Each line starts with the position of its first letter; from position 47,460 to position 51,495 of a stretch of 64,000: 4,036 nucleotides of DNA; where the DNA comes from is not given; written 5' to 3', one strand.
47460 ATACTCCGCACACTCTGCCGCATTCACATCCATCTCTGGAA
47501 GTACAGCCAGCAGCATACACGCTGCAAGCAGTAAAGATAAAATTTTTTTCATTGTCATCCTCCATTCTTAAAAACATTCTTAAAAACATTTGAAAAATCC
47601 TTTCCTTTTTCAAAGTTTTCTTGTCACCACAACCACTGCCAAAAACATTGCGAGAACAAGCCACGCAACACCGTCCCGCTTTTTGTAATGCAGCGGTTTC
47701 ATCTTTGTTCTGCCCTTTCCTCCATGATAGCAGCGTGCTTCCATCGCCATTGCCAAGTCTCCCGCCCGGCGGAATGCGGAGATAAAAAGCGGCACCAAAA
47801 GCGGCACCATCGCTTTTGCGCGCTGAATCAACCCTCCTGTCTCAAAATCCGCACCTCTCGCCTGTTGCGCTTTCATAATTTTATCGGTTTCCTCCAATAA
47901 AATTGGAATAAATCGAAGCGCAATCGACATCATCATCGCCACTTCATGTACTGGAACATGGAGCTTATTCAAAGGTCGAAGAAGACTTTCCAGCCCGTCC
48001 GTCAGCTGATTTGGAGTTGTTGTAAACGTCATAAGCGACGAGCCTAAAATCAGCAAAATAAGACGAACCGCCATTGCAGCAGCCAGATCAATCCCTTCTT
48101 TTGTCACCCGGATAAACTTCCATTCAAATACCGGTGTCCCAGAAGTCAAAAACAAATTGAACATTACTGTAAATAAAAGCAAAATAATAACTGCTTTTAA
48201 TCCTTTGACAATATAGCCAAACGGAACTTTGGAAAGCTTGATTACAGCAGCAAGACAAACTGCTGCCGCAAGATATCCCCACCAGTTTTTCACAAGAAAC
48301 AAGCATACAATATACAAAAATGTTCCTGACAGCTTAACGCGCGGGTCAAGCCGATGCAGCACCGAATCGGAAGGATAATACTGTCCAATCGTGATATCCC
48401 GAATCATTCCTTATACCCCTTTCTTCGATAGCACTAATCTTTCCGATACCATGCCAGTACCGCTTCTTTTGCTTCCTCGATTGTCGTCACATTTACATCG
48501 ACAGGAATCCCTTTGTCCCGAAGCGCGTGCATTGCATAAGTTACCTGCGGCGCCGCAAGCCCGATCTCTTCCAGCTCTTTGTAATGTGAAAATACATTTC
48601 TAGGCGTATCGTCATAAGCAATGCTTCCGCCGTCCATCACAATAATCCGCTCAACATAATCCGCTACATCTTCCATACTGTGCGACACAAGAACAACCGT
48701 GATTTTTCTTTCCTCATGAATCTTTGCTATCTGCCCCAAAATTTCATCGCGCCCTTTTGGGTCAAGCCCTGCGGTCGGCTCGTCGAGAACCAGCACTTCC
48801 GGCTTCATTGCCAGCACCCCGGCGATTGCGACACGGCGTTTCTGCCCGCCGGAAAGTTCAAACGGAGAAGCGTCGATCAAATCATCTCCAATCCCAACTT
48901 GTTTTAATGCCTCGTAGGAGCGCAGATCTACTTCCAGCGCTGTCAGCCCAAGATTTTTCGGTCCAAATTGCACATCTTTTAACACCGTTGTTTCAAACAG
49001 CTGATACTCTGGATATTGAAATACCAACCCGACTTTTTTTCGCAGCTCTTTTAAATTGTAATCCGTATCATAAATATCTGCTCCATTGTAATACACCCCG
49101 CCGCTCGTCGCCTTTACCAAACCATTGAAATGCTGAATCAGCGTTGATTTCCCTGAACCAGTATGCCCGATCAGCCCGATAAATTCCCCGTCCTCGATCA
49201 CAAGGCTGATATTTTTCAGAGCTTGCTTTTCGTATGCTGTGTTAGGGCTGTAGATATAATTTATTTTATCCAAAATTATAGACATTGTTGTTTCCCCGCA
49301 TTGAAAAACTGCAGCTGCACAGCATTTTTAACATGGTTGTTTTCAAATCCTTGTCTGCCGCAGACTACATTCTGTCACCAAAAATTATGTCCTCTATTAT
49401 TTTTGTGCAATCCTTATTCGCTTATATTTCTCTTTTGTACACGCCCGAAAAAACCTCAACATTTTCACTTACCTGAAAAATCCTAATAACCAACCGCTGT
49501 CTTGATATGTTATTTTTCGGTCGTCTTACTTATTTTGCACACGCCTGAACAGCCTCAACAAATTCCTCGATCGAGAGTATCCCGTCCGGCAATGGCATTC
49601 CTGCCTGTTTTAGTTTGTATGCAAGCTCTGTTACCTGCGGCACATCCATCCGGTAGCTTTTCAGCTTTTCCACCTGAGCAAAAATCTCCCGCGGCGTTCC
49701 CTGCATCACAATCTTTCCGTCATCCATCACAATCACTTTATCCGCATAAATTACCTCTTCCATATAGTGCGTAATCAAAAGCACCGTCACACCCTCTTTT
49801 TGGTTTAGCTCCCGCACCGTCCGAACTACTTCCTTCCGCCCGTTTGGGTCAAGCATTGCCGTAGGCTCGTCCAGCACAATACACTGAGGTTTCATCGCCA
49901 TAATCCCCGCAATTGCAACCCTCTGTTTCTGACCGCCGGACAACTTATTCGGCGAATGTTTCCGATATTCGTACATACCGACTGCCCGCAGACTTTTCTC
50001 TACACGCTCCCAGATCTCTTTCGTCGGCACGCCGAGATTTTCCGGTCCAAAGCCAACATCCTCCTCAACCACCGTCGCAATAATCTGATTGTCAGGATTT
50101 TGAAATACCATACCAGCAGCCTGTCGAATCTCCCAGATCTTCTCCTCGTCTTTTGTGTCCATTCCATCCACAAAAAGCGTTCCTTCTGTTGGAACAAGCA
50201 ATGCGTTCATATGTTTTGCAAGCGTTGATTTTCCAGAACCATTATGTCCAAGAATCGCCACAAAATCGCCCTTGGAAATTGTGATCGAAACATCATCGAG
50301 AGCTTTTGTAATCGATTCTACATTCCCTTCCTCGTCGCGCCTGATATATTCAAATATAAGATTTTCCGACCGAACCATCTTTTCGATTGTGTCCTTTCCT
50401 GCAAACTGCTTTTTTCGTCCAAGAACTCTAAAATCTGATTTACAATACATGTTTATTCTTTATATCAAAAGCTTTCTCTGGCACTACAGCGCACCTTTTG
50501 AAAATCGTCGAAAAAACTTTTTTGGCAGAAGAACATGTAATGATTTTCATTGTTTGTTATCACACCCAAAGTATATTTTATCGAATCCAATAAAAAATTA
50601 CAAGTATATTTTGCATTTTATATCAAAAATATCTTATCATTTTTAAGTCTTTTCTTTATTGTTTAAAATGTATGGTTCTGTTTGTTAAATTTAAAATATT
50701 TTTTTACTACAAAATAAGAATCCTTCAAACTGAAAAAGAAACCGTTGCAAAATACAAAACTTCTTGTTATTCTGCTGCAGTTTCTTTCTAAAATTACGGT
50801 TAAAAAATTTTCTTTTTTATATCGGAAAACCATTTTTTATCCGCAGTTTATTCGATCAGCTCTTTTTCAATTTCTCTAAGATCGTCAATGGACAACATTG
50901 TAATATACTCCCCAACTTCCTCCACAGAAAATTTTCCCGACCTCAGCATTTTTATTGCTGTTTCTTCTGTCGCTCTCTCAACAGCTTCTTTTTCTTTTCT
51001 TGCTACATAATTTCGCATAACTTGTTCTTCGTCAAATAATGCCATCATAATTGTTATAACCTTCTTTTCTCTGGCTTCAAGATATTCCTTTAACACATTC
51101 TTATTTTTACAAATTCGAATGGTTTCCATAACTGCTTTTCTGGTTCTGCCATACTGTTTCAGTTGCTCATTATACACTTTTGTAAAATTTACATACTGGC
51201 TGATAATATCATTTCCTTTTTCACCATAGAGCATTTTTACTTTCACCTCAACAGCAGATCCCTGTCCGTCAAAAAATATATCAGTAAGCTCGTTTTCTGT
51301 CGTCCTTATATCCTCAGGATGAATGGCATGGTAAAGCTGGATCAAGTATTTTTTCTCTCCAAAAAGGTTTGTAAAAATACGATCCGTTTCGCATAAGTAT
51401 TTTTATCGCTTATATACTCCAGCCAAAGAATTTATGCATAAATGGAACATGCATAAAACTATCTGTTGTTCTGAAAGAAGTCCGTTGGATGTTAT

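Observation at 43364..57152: The conserved rpoA-rplQ / ecfAA'T-truA-rplM-rpsI cluster is interrupted by multiple lineage-specific insertions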

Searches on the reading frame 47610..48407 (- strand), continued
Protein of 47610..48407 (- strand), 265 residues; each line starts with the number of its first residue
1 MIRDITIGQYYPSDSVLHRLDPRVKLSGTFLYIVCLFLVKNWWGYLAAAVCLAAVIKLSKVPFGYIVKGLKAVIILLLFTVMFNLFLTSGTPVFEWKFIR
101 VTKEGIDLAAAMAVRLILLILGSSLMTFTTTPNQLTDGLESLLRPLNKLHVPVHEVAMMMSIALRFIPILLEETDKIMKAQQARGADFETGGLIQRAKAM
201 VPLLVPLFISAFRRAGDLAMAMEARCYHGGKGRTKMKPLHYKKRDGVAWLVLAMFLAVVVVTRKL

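Call 61: search_protein_families(library=pfam, alignment_id=A7, max_evalue=0.00001)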
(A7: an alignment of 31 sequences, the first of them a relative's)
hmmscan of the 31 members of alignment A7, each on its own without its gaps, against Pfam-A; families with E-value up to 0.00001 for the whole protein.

A. member 1, L001:11890-12231:+ (113 aa): 1 family
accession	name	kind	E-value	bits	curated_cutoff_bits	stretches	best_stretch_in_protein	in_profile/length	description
PF03960.21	ArsC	-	3.7e-07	30.8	24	1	14-110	9-77/79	ArsC family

B. families by the number of members that match (of 31 scanned): 30 families (the first 25 are shown)
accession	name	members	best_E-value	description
PF17851.8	GH43_C2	3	2.9e-24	Beta xylosidase C-terminal Concanavalin A-like domain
PF00583.31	Acetyltransf_1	3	1.5e-16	Acetyltransferase (GNAT) family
PF13508.13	Acetyltransf_7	3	2.2e-11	Acetyltransferase (GNAT) domain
PF04616.20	Glyco_hydro_43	2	2e-80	Glycosyl hydrolases family 43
PF22666.2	Glyco_hydro_2_N2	2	1.2e-43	Glycosyl hydrolase 2 galactose-binding domain-like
PF02308.21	MgtC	2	3e-41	MgtC family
PF03062.24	MBOAT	2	1.6e-33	MBOAT, membrane-bound O-acyltransferase family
PF17786.7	Mannosidase_ig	2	1.8e-15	Mannosidase Ig/CBM-like domain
PF17753.7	Ig_mannosidase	2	1.3e-11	Ig-fold domain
PF13673.13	Acetyltransf_10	2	2.3e-11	Acetyltransferase (GNAT) domain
PF13813.11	MBOAT_2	2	2.6e-08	Membrane bound O-acyl transferase family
PF00703.27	Glyco_hydro_2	2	4.8e-08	Glycosyl hydrolases family 2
PF13561.12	adh_short_C2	1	1e-59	Enoyl-(Acyl carrier protein) reductase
PF00106.31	adh_short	1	3.3e-55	short chain dehydrogenase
PF02632.19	BioY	1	5.3e-40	BioY family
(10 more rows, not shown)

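Call 76: search_protein_families(library=padloc, proteins=[P0001, L001:4787-5716:-, L032:963-2015:-], max_evalue=0.01)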
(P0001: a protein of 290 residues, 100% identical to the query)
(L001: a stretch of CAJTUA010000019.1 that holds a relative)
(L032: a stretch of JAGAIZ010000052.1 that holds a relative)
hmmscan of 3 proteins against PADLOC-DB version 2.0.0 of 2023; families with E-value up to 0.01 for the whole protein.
P0001 (290 aa): 0 families

L001:4787-5716:- (309 aa): 1 family
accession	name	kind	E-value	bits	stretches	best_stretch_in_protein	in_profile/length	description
PDLC01084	C3a178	-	0.0091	14.5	0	204-281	13-87/90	putative invertase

L032:963-2015:- (350 aa): 0 families

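Call 77: search_protein_families(library=phrogs, proteins=[P0001, L001:4787-5716:-], max_evalue=0.01)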
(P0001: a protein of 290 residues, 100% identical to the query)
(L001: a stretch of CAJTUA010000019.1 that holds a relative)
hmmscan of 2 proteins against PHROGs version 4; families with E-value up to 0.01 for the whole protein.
P0001 (290 aa): 1 family
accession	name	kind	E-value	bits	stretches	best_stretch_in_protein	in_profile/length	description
phrog_3300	-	integration and excision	2e-05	25.2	1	63-135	61-130/313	transposase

L001:4787-5716:- (309 aa): 4 families
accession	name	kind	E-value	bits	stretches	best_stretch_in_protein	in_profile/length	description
phrog_3300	-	integration and excision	3.9e-22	80.1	1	11-301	4-310/313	transposase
phrog_5416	-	unknown function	4.1e-06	27.7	1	247-299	9-61/66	-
phrog_12274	-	unknown function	7.1e-06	27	1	254-299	88-133/138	-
phrog_4785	-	unknown function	0.00061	21.2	1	225-271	38-84/94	-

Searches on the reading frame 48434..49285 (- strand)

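Call 3: search_protein_families(library=pfam, proteins=[window:48434-49285:-], max_evalue=0.01)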
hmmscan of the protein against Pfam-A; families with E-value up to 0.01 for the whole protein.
window:48434-49285:- (283 aa): 8 families
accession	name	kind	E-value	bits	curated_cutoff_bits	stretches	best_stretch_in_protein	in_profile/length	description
PF00005.33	ABC_tran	-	1e-32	114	25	1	23-172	1-137/137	ABC transporter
PF13304.12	AAA_21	-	1.7e-12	48.5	27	1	139-204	233-300/304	AAA domain, putative AbiEii toxin, Type IV TA system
PF02463.25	SMC_N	-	6.3e-06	26.2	40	1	135-216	135-213/220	RecF/RecN/SMC N terminal domain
PF03193.22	RsgA_GTPase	-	0.001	19.4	30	1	6-58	80-131/174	RsgA GTPase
PF05621.17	TniB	-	0.0015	18.4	22.4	0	156-200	114-160/189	Bacterial TniB protein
PF13401.12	AAA_22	-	0.0016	19.2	27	0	34-200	6-121/130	AAA domain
PF13555.12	AAA_29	-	0.0021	18.2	27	1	35-69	24-57/61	P-loop containing region of AAA domain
PF13481.12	AAA_25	-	0.0063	16.6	27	0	25-52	25-52/195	AAA domain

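Call 9: search_protein_families(library=ncbifam, proteins=[window:48434-49285:-], max_evalue=1)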
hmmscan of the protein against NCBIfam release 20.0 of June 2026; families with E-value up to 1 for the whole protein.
window:48434-49285:- (283 aa): 197 families (the best 25 are shown)
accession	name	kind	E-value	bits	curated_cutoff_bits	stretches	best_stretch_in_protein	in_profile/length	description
NF010158.0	PRK13637.1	equivalog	2e-123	411.1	390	1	1-282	1-283/287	energy-coupling factor transporter ATPase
TIGR04521.1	ECF_ATPase_2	equivalog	2.8e-116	387.5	330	1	3-276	1-277/279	energy-coupling factor transporter ATPase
NF010155.0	PRK13634.1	equivalog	2.1e-102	342.4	413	1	1-282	1-285/290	energy-coupling factor ABC transporter ATP-binding protein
TIGR04520.1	ECF_ATPase_1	equivalog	7.7e-82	274.7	315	1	5-275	3-267/269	energy-coupling factor transporter ATPase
NF010166.0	PRK13646.1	equivalog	5.9e-79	265.3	458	1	1-258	1-260/286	energy-coupling factor transporter ATPase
NF010170.0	PRK13651.1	equivalog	3.3e-77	259.5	432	2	77-277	99-297/308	cobalt transporter ATP-binding subunit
NF010171.0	PRK13652.1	equivalog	3.9e-73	246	476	1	18-282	15-275/277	cobalt transporter ATP-binding subunit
NF010156.0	PRK13635.1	equivalog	3.9e-70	236.2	392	1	3-274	6-270/279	energy-coupling factor ABC transporter ATP-binding protein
NF010153.0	PRK13631.1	equivalog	1.1e-67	228.4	463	1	6-258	25-290/320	cobalt transporter ATP-binding subunit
NF010157.0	PRK13636.1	equivalog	2.9e-66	223.6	463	1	5-282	8-281/285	cobalt transporter ATP-binding subunit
TIGR01166.1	cbiO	subfamily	5.1e-56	189.2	211.8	1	20-204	5-187/190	cobalt ABC transporter, ATP-binding protein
NF010167.0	PRK13648.1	subfamily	3.4e-55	187.3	241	1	3-247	8-245/269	energy-coupling factor transporter ATPase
TIGR00972.1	3a0107s01c2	equivalog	5.4e-48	163.5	343.2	1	19-237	13-236/248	phosphate ABC transporter ATP-binding protein PstB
TIGR01186.1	proV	subfamily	8.5e-46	156.7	326.6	1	20-232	6-218/363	betaine/proline/choline family ABC transporter ATP-binding protein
TIGR02315.1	ABC_phnC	equivalog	1.1e-45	155.9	266.1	1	18-233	11-235/243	phosphonate ABC transporter ATP-binding protein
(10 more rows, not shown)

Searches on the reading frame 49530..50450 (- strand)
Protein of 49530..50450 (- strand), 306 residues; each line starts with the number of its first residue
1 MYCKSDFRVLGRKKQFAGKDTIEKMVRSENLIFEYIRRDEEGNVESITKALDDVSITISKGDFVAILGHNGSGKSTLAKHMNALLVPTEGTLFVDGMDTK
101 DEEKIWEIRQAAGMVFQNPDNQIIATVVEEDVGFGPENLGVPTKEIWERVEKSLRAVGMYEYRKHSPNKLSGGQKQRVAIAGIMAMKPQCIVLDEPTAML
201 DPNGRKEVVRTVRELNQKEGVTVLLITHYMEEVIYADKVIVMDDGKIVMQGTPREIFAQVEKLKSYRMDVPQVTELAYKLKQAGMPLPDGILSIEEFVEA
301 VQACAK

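Call 3: search_protein_families(library=pfam, proteins=[window:49530-50450:-], max_evalue=0.01)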
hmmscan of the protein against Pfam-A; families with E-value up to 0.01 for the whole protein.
window:49530-50450:- (306 aa): 12 families
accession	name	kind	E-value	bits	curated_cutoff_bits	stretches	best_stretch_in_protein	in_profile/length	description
PF00005.33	ABC_tran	-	4.7e-33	115.1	25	1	51-198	1-137/137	ABC transporter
PF02463.25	SMC_N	-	2.7e-11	43.7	40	1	166-241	133-210/220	RecF/RecN/SMC N terminal domain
PF13304.12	AAA_21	-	1.3e-07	32.5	27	1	130-228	194-298/304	AAA domain, putative AbiEii toxin, Type IV TA system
PF13555.12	AAA_29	-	6.3e-06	26.3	27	1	52-89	13-50/61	P-loop containing region of AAA domain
PF13175.12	AAA_15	-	1.3e-05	25.5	32.1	1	49-108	12-75/374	AAA ATPase domain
PF20720.3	nSTAND3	-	0.00021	21.5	27.2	1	48-107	4-62/155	Novel STAND NTPase 3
PF13401.12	AAA_22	-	0.00052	20.8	27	1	61-227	5-122/130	AAA domain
PF13481.12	AAA_25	-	0.0023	18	27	0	58-81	30-53/195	AAA domain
PF06745.19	ATPase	-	0.0027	17.5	26.6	0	48-80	5-38/231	KaiC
PF09818.15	ABC_ATPase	-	0.0037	16.8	23.2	0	207-249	210-253/283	P-loop domain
PF13476.12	AAA_23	-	0.0041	18.2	27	1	52-82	11-40/201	AAA domain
PF13238.12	AAA_18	-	0.0072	17.2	29.4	0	64-87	1-27/128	AAA domain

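Call 9: search_protein_families(library=ncbifam, proteins=[window:49530-50450:-], max_evalue=1)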
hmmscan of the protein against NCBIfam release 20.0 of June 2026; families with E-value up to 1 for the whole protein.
window:49530-50450:- (306 aa): 206 families (the best 25 are shown)
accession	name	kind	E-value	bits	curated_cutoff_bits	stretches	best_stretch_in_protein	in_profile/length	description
TIGR04520.1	ECF_ATPase_1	equivalog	2.4e-119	397.7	315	1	28-301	3-268/269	energy-coupling factor transporter ATPase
NF010156.0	PRK13635.1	equivalog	6.3e-98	327.4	392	1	23-300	3-271/279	energy-coupling factor ABC transporter ATP-binding protein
TIGR04521.1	ECF_ATPase_2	equivalog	4.2e-93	311.5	330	1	46-302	16-278/279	energy-coupling factor transporter ATPase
NF010158.0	PRK13637.1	equivalog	7e-87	291.2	390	1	47-299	19-275/287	energy-coupling factor transporter ATPase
NF010155.0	PRK13634.1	equivalog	5.2e-81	272.1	413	1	48-303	20-281/290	energy-coupling factor ABC transporter ATP-binding protein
NF010171.0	PRK13652.1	equivalog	5.6e-74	248.7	476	1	46-286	15-255/277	cobalt transporter ATP-binding subunit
NF010167.0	PRK13648.1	subfamily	6.8e-72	242.1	241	1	49-281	23-254/269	energy-coupling factor transporter ATPase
NF010157.0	PRK13636.1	equivalog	1.9e-67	227.5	463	1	46-282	17-255/285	cobalt transporter ATP-binding subunit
NF010166.0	PRK13646.1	equivalog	1e-64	218.6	458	1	48-300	20-278/286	energy-coupling factor transporter ATPase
NF010170.0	PRK13651.1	equivalog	2.5e-64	217.2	432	2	101-303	96-298/308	cobalt transporter ATP-binding subunit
NF010153.0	PRK13631.1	equivalog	1.8e-60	204.6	463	1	25-280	21-287/320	cobalt transporter ATP-binding subunit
TIGR01166.1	cbiO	subfamily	3.2e-59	199.6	211.8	1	48-230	5-187/190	cobalt ABC transporter, ATP-binding protein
TIGR01188.1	drrA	subfamily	2.5e-48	164.9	312.45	1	48-274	6-231/302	daunorubicin resistance ABC transporter, ATP-binding protein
NF007027.0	PRK09493.1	equivalog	5.2e-48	163.5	379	1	48-259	14-226/240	glutamine ABC transporter ATP-binding protein GlnQ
TIGR01186.1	proV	subfamily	4e-47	161.1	326.6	1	48-258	6-219/363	betaine/proline/choline family ABC transporter ATP-binding protein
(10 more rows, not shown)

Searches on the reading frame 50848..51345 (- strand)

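Call 3: search_protein_families(library=pfam, proteins=[window:50848-51345:-], max_evalue=0.01)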
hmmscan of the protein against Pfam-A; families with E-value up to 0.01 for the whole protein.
window:50848-51345:- (165 aa): 1 family
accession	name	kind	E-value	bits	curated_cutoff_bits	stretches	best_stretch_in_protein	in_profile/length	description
PF19973.4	TCAD7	-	0.0095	16.5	24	0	28-95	11-72/109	Ternary complex associated domain 7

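Call 9: search_protein_families(library=ncbifam, proteins=[window:50848-51345:-], max_evalue=1)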
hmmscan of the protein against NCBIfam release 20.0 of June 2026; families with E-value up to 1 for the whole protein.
window:50848-51345:- (165 aa): 1 family
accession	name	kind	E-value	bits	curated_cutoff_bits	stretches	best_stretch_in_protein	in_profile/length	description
TIGR00441.1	gmhA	equivalog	0.098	12.7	209.45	1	48-104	59-115/154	D-sedoheptulose 7-phosphate isomerase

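Call 76: search_protein_families(library=padloc, proteins=[window:50848-51345:-], max_evalue=0.01)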
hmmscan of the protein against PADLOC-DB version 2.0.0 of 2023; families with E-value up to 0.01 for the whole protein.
window:50848-51345:- (165 aa): 0 families

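Call 77: search_protein_families(library=phrogs, proteins=[window:50848-51345:-], max_evalue=0.01)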
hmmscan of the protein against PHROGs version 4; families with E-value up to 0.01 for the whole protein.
window:50848-51345:- (165 aa): 0 families
